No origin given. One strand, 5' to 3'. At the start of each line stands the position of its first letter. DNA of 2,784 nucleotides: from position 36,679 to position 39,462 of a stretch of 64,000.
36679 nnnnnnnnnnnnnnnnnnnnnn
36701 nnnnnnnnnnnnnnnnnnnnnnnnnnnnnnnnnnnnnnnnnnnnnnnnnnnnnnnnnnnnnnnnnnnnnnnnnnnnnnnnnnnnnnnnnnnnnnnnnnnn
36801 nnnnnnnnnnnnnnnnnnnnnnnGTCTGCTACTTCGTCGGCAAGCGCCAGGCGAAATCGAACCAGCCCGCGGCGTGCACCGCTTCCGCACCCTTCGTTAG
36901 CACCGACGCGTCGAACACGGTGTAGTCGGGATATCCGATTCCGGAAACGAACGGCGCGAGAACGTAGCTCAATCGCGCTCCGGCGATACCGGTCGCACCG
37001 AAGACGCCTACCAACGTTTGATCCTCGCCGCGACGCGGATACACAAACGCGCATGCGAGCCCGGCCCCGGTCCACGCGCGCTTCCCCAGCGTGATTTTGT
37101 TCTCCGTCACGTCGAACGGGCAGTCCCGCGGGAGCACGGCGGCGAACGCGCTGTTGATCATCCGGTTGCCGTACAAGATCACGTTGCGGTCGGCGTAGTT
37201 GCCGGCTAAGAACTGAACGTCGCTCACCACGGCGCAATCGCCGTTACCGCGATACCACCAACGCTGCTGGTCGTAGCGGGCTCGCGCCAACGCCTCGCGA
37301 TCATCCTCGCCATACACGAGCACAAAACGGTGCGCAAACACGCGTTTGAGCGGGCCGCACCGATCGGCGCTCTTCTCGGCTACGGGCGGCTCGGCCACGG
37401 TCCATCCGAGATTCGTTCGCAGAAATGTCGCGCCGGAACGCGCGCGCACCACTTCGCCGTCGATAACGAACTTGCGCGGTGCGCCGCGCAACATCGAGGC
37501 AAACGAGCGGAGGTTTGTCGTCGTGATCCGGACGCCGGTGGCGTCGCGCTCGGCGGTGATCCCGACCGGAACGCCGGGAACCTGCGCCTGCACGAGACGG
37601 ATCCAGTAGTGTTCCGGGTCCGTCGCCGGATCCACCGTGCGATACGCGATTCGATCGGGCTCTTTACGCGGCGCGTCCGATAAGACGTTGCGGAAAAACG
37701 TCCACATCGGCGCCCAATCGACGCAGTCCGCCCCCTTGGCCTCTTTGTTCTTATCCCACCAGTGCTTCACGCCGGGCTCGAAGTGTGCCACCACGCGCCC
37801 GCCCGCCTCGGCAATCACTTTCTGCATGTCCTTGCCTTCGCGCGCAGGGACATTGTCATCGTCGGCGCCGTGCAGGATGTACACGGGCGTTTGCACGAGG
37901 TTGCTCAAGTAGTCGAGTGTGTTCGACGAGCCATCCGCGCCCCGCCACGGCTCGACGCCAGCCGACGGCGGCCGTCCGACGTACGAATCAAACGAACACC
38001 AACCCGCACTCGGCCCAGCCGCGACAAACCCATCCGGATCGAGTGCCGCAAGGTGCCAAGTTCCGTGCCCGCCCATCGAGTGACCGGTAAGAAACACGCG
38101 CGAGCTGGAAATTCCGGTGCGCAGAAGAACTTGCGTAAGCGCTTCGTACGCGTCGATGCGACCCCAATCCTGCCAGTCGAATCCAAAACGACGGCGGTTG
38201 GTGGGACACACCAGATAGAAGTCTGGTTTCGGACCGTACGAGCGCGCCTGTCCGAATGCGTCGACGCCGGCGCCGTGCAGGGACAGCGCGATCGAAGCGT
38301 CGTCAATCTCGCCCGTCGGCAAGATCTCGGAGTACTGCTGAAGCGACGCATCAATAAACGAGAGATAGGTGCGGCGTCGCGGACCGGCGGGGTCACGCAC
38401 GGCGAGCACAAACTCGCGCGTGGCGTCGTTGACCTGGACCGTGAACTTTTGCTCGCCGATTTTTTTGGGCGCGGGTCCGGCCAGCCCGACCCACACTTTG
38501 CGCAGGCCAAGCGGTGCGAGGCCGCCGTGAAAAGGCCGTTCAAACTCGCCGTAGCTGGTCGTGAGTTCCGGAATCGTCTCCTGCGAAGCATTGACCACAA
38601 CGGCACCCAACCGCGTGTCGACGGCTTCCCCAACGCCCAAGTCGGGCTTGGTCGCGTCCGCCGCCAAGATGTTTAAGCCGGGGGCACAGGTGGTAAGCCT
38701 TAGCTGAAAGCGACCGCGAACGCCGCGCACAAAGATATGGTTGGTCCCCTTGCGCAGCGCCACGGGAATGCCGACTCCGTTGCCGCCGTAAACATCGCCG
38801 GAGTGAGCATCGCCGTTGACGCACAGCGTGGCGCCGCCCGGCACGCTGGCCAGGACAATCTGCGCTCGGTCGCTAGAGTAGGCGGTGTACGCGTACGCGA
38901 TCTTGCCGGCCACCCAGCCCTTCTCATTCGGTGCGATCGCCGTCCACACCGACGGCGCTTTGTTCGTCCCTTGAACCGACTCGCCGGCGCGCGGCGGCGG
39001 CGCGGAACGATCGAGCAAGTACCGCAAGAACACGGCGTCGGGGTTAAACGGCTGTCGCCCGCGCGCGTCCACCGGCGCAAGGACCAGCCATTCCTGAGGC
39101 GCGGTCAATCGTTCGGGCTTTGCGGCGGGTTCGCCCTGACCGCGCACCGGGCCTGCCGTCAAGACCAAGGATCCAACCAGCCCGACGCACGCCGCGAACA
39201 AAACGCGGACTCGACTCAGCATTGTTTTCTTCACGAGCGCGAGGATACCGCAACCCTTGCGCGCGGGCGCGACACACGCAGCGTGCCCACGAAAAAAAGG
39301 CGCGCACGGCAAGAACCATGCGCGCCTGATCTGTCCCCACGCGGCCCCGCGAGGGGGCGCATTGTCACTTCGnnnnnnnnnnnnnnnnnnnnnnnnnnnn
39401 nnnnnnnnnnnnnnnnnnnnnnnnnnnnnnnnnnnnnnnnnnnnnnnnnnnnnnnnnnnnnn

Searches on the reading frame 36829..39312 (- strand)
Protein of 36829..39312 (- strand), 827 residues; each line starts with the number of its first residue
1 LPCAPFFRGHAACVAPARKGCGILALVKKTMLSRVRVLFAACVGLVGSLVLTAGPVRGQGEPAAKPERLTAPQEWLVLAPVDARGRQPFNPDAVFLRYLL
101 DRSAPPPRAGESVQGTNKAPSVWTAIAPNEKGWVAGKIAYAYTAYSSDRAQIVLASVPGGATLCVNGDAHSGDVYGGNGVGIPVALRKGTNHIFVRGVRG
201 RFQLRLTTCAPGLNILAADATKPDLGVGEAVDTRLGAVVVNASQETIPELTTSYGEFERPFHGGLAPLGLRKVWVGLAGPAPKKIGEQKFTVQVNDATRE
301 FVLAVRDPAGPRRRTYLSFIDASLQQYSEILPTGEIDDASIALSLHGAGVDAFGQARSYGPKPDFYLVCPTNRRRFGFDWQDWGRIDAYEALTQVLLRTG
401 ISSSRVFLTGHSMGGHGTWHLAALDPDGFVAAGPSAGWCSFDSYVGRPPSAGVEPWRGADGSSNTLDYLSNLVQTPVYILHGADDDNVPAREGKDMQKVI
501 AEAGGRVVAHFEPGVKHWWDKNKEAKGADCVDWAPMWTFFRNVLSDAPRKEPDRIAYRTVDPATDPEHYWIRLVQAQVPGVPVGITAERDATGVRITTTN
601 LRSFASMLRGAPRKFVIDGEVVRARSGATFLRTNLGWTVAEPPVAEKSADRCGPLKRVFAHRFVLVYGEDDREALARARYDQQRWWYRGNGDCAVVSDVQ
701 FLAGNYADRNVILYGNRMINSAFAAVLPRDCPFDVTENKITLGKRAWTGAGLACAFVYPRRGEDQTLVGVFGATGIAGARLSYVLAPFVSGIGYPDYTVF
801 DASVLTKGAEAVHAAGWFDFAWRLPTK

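Call 38: search_protein_families(library=pfam, proteins=[window:36829-39312:-], max_evalue=0.001)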
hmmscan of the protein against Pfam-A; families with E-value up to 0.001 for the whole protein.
window:36829-39312:- (827 aa): 5 families
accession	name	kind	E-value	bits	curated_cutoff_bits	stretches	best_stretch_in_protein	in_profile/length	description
PF00326.27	Peptidase_S9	-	1e-08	35.4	22.6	1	379-527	39-199/213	Prolyl oligopeptidase family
PF01738.24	DLH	-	9e-06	25.9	21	1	397-543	90-216/217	Dienelactone hydrolase family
PF12146.15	Hydrolase_4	-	8.6e-05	22.4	27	0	392-435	66-110/239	Serine aminopeptidase, S33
PF00756.26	Esterase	-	0.00039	20.7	22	1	405-492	116-201/251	Putative esterase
PF02230.22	Abhydrolase_2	-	0.0007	19.9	23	0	473-518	155-200/217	Phospholipase/Carboxylesterase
